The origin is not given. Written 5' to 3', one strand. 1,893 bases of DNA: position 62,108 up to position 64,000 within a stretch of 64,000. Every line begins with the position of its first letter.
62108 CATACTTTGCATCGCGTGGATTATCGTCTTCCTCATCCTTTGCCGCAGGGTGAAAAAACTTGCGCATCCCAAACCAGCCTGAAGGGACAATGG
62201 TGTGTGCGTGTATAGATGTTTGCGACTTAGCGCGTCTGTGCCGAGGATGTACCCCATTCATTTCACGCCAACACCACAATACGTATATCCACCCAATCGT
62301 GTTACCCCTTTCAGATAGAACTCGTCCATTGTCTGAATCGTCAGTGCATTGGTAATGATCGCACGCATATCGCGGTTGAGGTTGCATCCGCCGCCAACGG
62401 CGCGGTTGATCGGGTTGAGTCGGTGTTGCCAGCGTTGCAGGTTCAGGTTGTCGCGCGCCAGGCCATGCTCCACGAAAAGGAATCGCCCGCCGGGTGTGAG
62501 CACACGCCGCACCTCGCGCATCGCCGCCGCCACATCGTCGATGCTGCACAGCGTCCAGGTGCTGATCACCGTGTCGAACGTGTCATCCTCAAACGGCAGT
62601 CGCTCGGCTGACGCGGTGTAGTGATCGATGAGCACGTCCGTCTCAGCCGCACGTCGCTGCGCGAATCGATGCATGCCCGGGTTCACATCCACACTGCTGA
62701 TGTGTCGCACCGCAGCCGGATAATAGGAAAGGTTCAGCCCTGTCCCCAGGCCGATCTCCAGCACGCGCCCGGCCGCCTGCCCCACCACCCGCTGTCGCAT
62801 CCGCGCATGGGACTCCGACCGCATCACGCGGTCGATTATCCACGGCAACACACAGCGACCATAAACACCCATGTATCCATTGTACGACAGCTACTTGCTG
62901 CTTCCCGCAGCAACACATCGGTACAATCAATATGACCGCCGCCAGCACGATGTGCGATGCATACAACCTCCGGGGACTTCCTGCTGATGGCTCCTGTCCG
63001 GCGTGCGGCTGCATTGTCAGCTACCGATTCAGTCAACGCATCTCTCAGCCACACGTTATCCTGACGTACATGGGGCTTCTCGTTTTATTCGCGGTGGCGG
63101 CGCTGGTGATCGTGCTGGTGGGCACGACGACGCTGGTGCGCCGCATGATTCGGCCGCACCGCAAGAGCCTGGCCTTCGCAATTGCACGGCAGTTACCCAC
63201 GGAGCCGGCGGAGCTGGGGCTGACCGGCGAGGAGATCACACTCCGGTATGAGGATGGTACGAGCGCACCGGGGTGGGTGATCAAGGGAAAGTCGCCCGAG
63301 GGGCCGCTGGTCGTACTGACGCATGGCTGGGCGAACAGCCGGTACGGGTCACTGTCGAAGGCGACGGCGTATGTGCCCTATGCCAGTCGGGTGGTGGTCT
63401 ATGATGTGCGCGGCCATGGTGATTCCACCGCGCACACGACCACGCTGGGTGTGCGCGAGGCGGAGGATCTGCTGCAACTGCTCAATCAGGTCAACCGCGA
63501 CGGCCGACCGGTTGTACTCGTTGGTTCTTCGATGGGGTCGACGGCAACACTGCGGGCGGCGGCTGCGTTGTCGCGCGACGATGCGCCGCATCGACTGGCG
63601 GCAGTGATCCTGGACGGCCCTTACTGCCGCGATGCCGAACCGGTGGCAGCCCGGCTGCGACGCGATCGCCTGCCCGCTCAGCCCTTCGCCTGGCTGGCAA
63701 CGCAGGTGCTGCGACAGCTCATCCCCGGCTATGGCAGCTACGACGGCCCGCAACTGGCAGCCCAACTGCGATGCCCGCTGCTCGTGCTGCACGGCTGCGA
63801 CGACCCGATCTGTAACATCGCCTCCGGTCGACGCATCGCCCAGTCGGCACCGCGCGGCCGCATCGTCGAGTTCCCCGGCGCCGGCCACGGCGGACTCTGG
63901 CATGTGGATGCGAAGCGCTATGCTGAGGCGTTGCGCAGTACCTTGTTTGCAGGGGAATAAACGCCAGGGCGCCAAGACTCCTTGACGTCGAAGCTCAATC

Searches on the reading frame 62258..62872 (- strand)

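Call 85: search_protein_families(library=pfam, proteins=[window:62258-62872:-], max_evalue=0.01)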
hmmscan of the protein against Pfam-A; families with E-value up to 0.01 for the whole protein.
window:62258-62872:- (204 aa): 8 families
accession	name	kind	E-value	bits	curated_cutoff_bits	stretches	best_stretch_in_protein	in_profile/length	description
PF08241.18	Methyltransf_11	-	4.2e-23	82.2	21.2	1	38-133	1-95/95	Methyltransferase domain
PF13649.12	Methyltransf_25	-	3.5e-19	69.7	27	1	37-129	1-97/97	Methyltransferase domain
PF01209.24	Ubie_methyltran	-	1.5e-14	54.4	20.1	1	32-136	46-154/233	ubiE/COQ5 methyltransferase family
PF13489.12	Methyltransf_23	-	3.7e-14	53.2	27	1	27-152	14-136/164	Methyltransferase domain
PF08242.18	Methyltransf_12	-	2.9e-12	47.6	30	1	38-131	1-98/98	Methyltransferase domain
PF13847.12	Methyltransf_31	-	9.3e-11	42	27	1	35-143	5-119/145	Methyltransferase domain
PF05401.17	NodS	-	2.6e-05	24.6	24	1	19-151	29-158/201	Nodulation protein S (NodS)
PF05148.21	Methyltransf_8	-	0.0054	17.1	27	1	90-133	114-156/219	Hypothetical methyltransferase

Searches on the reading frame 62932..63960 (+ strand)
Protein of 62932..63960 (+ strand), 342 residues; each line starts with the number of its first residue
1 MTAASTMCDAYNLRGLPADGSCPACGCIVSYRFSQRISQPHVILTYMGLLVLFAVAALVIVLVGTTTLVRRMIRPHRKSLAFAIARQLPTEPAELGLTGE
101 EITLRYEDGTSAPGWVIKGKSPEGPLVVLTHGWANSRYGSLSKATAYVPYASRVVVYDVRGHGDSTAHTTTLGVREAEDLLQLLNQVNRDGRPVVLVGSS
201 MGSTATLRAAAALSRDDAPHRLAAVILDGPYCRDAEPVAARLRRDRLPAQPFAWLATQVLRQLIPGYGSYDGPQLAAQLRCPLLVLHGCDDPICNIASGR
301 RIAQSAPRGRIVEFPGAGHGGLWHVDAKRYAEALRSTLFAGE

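Call 17: search_protein_families(library=ncbifam, proteins=[window:62932-63960:+], max_evalue=0.01)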
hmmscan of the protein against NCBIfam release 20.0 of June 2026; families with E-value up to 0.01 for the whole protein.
window:62932-63960:+ (342 aa): 13 families
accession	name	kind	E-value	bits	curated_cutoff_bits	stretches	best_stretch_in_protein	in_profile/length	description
NF051488.1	bifunc_PcaDC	exception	1.8e-12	47.1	390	2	143-227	30-108/375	bifunctional 3-oxoadipate enol-lactonase/4-carboxymuconolactone decarboxylase PcaDC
TIGR02427.1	protocat_pcaD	equivalog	2.1e-10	40.4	255.85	2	148-208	36-95/251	3-oxoadipate enol-lactonase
TIGR03056.1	bchO_mg_che_rel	equivalog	1.9e-09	36.9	172.55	1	114-213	17-116/278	alpha/beta fold hydrolase BchO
NF051487.1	bifunc_PcaCD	exception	5.1e-09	35.7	430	1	147-206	194-252/413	bifunctional 4-carboxymuconolactone decarboxylase/3-oxoadipate enol-lactonase PcaCD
NF004514.1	PRK05855.1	equivalog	1.4e-07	30.5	455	1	119-261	17-157/578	SDR family oxidoreductase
NF011457.0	PRK14875.1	equivalog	1.5e-07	30.8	307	1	114-212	123-218/372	acetoin dehydrogenase dihydrolipoyllysine-residue acetyltransferase subunit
TIGR03695.1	menH_SHCHC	equivalog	1.1e-06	28.2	208.55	1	125-251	3-127/252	2-succinyl-6-hydroxy-2,4-cyclohexadiene-1-carboxylate synthase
TIGR01738.1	bioH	equivalog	2.3e-05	24.2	206.95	0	125-214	5-87/245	pimeloyl-ACP methyl ester esterase BioH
NF050089.1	i_nPHAscl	equivalog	7.8e-05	21.9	300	0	126-213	20-105/288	intracellular short-chain-length polyhydroxyalkanoate depolymerase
NF052610.1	macro_16_ester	equivalog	9.4e-05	21.9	420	1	275-320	218-263/281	alpha/beta fold macrolide esterase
NF047920.1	lactonase_UilS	equivalog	0.00064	19.5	400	0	123-212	23-118/285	UilS family quorum-quenching N-acyl-homoserine lactonase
NF007954.0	PRK10673.1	equivalog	0.0057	15.9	399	1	148-214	39-102/255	esterase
NF058673.1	LipAdnlyCyLipJMY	equivalog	0.0065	15.2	800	0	275-318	220-263/449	bifunctional lipase/adenylate cyclase LipJ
